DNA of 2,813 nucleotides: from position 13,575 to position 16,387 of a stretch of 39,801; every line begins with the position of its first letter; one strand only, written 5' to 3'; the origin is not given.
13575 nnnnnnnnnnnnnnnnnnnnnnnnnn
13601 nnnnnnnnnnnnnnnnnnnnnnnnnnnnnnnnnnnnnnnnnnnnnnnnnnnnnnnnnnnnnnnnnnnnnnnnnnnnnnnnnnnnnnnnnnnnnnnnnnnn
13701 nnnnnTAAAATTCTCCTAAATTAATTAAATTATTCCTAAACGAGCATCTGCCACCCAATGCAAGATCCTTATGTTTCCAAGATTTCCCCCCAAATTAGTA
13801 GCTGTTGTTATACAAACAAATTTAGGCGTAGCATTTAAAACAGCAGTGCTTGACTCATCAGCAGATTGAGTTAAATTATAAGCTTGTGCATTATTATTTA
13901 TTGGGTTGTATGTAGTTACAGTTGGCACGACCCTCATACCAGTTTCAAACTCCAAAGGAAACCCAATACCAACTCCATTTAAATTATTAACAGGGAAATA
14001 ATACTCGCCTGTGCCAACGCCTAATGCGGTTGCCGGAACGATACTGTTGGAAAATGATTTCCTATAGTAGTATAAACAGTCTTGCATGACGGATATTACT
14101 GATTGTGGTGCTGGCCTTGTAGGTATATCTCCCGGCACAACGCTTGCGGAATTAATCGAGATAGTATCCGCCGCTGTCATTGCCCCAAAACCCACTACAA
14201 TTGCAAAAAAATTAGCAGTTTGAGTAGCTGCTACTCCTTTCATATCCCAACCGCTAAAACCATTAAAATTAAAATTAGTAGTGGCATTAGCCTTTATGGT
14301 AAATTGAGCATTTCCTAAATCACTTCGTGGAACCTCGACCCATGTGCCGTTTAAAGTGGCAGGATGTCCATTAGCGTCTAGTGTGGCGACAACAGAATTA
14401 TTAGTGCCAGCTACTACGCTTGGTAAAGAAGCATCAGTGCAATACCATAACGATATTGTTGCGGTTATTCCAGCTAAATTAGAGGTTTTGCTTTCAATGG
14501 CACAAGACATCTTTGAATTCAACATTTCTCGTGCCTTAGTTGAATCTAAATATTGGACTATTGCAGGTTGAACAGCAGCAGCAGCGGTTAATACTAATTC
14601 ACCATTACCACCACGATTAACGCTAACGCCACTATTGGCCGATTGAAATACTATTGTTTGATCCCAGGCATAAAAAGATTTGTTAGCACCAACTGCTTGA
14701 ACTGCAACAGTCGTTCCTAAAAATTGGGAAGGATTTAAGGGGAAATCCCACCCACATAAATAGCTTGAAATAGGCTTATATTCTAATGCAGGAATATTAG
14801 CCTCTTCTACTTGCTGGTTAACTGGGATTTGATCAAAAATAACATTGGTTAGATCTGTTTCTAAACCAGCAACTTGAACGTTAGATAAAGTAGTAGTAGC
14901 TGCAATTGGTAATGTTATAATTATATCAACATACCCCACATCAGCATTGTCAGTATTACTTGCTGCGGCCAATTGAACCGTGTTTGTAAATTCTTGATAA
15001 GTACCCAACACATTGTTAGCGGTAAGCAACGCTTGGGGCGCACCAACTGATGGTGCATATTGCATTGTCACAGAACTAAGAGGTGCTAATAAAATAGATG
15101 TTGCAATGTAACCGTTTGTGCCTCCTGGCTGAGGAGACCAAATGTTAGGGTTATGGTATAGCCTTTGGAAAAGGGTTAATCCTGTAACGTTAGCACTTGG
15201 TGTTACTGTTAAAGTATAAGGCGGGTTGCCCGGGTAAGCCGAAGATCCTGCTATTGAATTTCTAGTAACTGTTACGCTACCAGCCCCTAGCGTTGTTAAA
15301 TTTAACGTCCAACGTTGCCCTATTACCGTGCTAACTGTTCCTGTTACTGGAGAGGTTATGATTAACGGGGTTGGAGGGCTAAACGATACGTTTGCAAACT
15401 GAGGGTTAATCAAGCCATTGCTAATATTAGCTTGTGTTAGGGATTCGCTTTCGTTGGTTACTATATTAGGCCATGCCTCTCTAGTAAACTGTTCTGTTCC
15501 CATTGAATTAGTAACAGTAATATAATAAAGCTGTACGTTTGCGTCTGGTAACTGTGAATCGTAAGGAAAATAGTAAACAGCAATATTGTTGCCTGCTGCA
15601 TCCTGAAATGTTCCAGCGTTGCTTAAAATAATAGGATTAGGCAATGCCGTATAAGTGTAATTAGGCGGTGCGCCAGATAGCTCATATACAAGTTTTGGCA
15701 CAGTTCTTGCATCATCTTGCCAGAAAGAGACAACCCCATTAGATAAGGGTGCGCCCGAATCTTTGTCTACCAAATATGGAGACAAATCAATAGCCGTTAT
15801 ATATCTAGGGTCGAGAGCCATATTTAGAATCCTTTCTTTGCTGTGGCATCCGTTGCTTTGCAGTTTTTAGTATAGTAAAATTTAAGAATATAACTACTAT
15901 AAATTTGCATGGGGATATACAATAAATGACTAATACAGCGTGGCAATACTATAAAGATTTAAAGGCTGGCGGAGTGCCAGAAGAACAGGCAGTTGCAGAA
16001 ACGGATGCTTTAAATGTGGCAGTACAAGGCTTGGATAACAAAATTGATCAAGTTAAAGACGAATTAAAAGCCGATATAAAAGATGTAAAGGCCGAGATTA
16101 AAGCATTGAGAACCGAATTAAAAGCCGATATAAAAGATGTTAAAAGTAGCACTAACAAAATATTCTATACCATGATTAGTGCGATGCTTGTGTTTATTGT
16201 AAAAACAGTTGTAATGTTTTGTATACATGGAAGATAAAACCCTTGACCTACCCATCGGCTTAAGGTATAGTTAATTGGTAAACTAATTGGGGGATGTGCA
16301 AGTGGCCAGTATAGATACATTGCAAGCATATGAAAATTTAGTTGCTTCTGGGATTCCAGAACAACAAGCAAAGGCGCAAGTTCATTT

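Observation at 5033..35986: Six scattered paralogues of a small coiled-coil, C-terminally membrane-anchored protein family (DUF1640-like, Bdr-like)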

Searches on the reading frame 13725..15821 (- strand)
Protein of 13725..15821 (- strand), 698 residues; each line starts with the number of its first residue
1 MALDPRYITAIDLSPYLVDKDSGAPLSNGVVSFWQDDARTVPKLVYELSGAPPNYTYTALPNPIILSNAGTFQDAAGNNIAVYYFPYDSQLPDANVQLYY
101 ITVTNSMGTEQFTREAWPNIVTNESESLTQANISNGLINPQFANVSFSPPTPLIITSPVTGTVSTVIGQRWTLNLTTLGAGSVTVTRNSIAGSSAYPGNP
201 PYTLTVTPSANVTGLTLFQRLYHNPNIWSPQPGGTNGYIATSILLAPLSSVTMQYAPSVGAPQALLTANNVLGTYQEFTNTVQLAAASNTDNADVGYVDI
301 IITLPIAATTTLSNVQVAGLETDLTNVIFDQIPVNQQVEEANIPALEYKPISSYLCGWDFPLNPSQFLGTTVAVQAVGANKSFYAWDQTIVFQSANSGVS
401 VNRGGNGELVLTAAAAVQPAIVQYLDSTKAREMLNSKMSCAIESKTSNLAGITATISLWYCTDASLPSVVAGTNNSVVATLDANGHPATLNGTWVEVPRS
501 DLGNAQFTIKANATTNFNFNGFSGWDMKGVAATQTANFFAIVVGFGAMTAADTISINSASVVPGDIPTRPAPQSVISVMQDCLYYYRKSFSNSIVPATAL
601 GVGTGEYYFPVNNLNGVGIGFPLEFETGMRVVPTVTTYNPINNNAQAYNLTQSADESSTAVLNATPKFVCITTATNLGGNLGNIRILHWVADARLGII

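Call 13: search_protein_families(library=phrogs, max_evalue=0.00001, proteins=[window:13725-15821:-])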
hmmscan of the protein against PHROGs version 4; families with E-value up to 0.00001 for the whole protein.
window:13725-15821:- (698 aa): 0 families

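Call 91: find_related_loci(query=window:13725-15821:-, collection=viral_contigs, flank=10000)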
Query window:13725-15821:- (698 aa) in viral_contigs; peptide patterns used: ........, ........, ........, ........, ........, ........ (x = any residue, [..] = any of these).
26 stretches matched a pattern; 17 encode a relative of the query (tblastn E <= 1e-3); 17 distinct loci.
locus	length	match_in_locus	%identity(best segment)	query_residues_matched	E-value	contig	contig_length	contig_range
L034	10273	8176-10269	100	1-698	0e+0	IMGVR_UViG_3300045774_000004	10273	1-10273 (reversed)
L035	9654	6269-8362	99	1-698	0e+0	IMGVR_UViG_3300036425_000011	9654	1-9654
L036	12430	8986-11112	71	1-698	0e+0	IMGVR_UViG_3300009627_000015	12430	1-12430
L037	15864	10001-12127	71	1-698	0e+0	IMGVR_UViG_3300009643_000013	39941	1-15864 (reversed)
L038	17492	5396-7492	73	1-698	0e+0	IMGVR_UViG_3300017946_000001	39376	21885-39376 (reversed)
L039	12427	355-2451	73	1-698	0e+0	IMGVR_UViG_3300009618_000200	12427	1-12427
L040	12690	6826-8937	71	1-698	0e+0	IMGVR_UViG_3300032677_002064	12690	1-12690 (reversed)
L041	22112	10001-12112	71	1-698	0e+0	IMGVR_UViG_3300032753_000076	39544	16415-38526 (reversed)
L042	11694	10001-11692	79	1-560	0e+0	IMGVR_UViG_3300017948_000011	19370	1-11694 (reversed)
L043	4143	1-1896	70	68-698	0e+0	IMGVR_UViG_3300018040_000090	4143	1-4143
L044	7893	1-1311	66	263-698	1e-174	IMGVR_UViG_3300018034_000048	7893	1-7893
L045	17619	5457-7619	45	1-698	4e-163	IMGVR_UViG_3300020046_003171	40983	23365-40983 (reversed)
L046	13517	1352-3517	36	1-695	7e-124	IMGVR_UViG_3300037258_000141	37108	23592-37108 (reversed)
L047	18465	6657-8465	36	134-697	3e-88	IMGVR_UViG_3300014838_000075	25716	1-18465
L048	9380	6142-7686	38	132-638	3e-86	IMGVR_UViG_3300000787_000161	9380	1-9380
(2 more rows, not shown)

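Call 112: search_protein_families(library=pfam, max_evalue=0.001, proteins=[window:13725-15821:-])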
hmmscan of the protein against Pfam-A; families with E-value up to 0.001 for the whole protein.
window:13725-15821:- (698 aa): 0 families

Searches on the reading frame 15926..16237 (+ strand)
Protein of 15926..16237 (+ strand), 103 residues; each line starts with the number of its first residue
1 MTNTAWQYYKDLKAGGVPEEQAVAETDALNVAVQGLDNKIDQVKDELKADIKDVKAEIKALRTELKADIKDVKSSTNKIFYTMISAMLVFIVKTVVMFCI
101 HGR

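Call 9: search_protein_families(library=pfam, max_evalue=1, proteins=[window:15926-16237:+])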
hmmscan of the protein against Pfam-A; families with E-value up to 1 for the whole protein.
window:15926-16237:+ (103 aa): 22 families
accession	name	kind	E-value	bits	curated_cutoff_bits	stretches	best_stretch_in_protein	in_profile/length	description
PF03904.18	DUF334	-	0.0012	19.5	30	1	41-97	3-59/123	Domain of unknown function (DUF334)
PF12325.13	TMF_TATA_bd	-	0.0017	18.9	29.1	1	30-59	81-109/115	TATA element modulatory factor 1 TATA binding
PF07798.16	CCDC90-like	-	0.0022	18.3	33.5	1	45-77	122-154/175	Coiled-coil domain-containing protein 90-like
PF06810.17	Phage_scaffold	-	0.0024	18.3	35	1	20-73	37-94/170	Phage capsid assembly scaffolding protein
PF24531.2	ANC1_spectrin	-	0.0059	17.4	27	1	38-71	60-91/95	Nuclear anchorage protein 1, spectrin repeat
PF04513.17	Baculo_PEP_C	-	0.0083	16.6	38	1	23-75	30-82/140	Baculovirus polyhedron envelope protein, PEP, C terminus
PF12128.14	DUF3584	-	0.0084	14.1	31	1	20-71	711-762/1191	Protein of unknown function (DUF3584)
PF10545.15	MADF_DNA_bdg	-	0.013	16.3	22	1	38-76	27-70/84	Alcohol dehydrogenase transcription factor Myb/SANT-like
PF04799.18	Fzo_mitofusin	-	0.014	15.3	27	1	29-70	99-139/161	fzo-like conserved region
PF11932.13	DUF3450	-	0.018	14.8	32.6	1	22-78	24-80/241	Protein of unknown function (DUF3450)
PF14591.11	AF0941-like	-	0.02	15.9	22.6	1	9-76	48-109/113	AF0941-like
PF01105.29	EMP24_GP25L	-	0.023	15.2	25.9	1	30-96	110-172/182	emp24/gp25L/p24 family/GOLD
PF10779.14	XhlA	-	0.024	15.2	34.7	1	34-93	7-65/67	Haemolysin XhlA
PF20882.2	Sos7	-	0.029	14.9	27.3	1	39-74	38-73/75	Kinetochore protein Sos7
PF24487.1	NDC80_loop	-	0.031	14.4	27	1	10-86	140-216/233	Kinetochore protein NDC80 loop region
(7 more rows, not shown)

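Call 10: search_protein_families(library=phrogs, max_evalue=0.01, proteins=[window:15926-16237:+])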
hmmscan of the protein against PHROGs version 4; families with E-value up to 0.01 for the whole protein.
window:15926-16237:+ (103 aa): 9 families
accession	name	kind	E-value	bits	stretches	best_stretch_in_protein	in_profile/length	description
phrog_9415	-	unknown function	9.6e-06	26.6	1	34-83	100-145/168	-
phrog_194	-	head and packaging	0.00012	23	1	21-73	57-114/335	head scaffolding protein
phrog_7686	-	lysis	0.00028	22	1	36-83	62-109/112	Rz-like spanin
phrog_14706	-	unknown function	0.001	20.6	1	30-67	45-82/97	-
phrog_12688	-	unknown function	0.0024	18.7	1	26-80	46-100/142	-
phrog_33103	-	unknown function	0.0054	18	1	19-67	3-50/171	-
phrog_31236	-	unknown function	0.0056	17.4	1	27-80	64-117/190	-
phrog_5962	-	unknown function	0.0061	18.1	1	30-79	57-103/109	-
phrog_7090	-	unknown function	0.0078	17.7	1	36-91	63-118/127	-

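Call 45: search_protein_families(library=ncbifam, max_evalue=0.1, proteins=[window:15926-16237:+])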
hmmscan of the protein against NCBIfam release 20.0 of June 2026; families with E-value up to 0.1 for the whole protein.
window:15926-16237:+ (103 aa): 15 families
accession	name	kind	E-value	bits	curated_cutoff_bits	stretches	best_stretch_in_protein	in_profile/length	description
TIGR03545.1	TIGR03545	subfamily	7.1e-05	21.5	173.35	1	20-84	215-281/556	TIGR03545 family protein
NF037998.2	RND_1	equivalog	0.00095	16.9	400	1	27-84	1088-1144/1237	protein translocase SecDF, variant type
NF052504.1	sll1863_fam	domain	0.0013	18.9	35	1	20-80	7-67/93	sll1863 family stress response protein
NF033928.1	alph_xenorhab_A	subfamily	0.002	17.5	125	1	27-90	165-222/339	alpha-xenorhabdolysin family binary toxin subunit A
TIGR04523.1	Mplasa_alph_rch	subfamily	0.0035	15.3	270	1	34-79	36-77/745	helix-rich protein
NF051442.1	NheB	equivalog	0.0036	16.4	500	1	8-81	142-206/398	non-hemolytic enterotoxin subunit B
TIGR00344.1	alaS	equivalog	0.0046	15.2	457.05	1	20-87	688-754/847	alanine--tRNA ligase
NF002375.0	PRK01371.1-2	equivalog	0.0053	17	137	1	42-92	75-124/137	sec-independent translocase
NF052667.1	Tsi2_fam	equivalog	0.0069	16.8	70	0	51-75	13-37/73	Tsi2 family anti-toxin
NF010343.0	PRK13770.1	equivalog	0.02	13.7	647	1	24-77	50-103/416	histidinol dehydrogenase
NF041427.1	TrsD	subfamily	0.021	14.7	200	1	26-64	151-189/201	TrsD/TraD family conjugative transfer protein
NF049871.2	cytotoxin_MakA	exception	0.024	13.6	320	1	38-88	154-204/354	alpha-pore-forming cytotoxin MakA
NF010745.0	PRK14147.1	equivalog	0.029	14.2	184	1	21-78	15-68/172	nucleotide exchange factor GrpE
NF011925.1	PRK15396.1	subfamily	0.071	13.4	108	0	24-57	25-58/78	major outer membrane lipoprotein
NF033175.1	fuso_auto_Nterm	subfamily_domain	0.084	13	55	1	21-76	43-98/120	autotransporter-associated N-terminal domain-containing protein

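Call 100: search_protein_families(library=padloc, max_evalue=0.01, proteins=[window:15926-16237:+])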
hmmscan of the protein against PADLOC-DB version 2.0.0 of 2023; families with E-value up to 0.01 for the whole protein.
window:15926-16237:+ (103 aa): 4 families
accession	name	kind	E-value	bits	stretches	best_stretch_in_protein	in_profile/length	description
PDLC00640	ZorA2|ZorA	-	0.00057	16.7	1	20-76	414-470/590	MotA/ExbB/TolQ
PDLC01692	Cas12f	-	0.0028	14.5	1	21-77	65-121/532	CAS-V-F; effector__SPE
PDLC03865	LmuB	-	0.0036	13.5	1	24-83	703-762/1007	-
PDLC01665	Cas12c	-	0.0052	12.8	1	3-76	333-404/1035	Cas12c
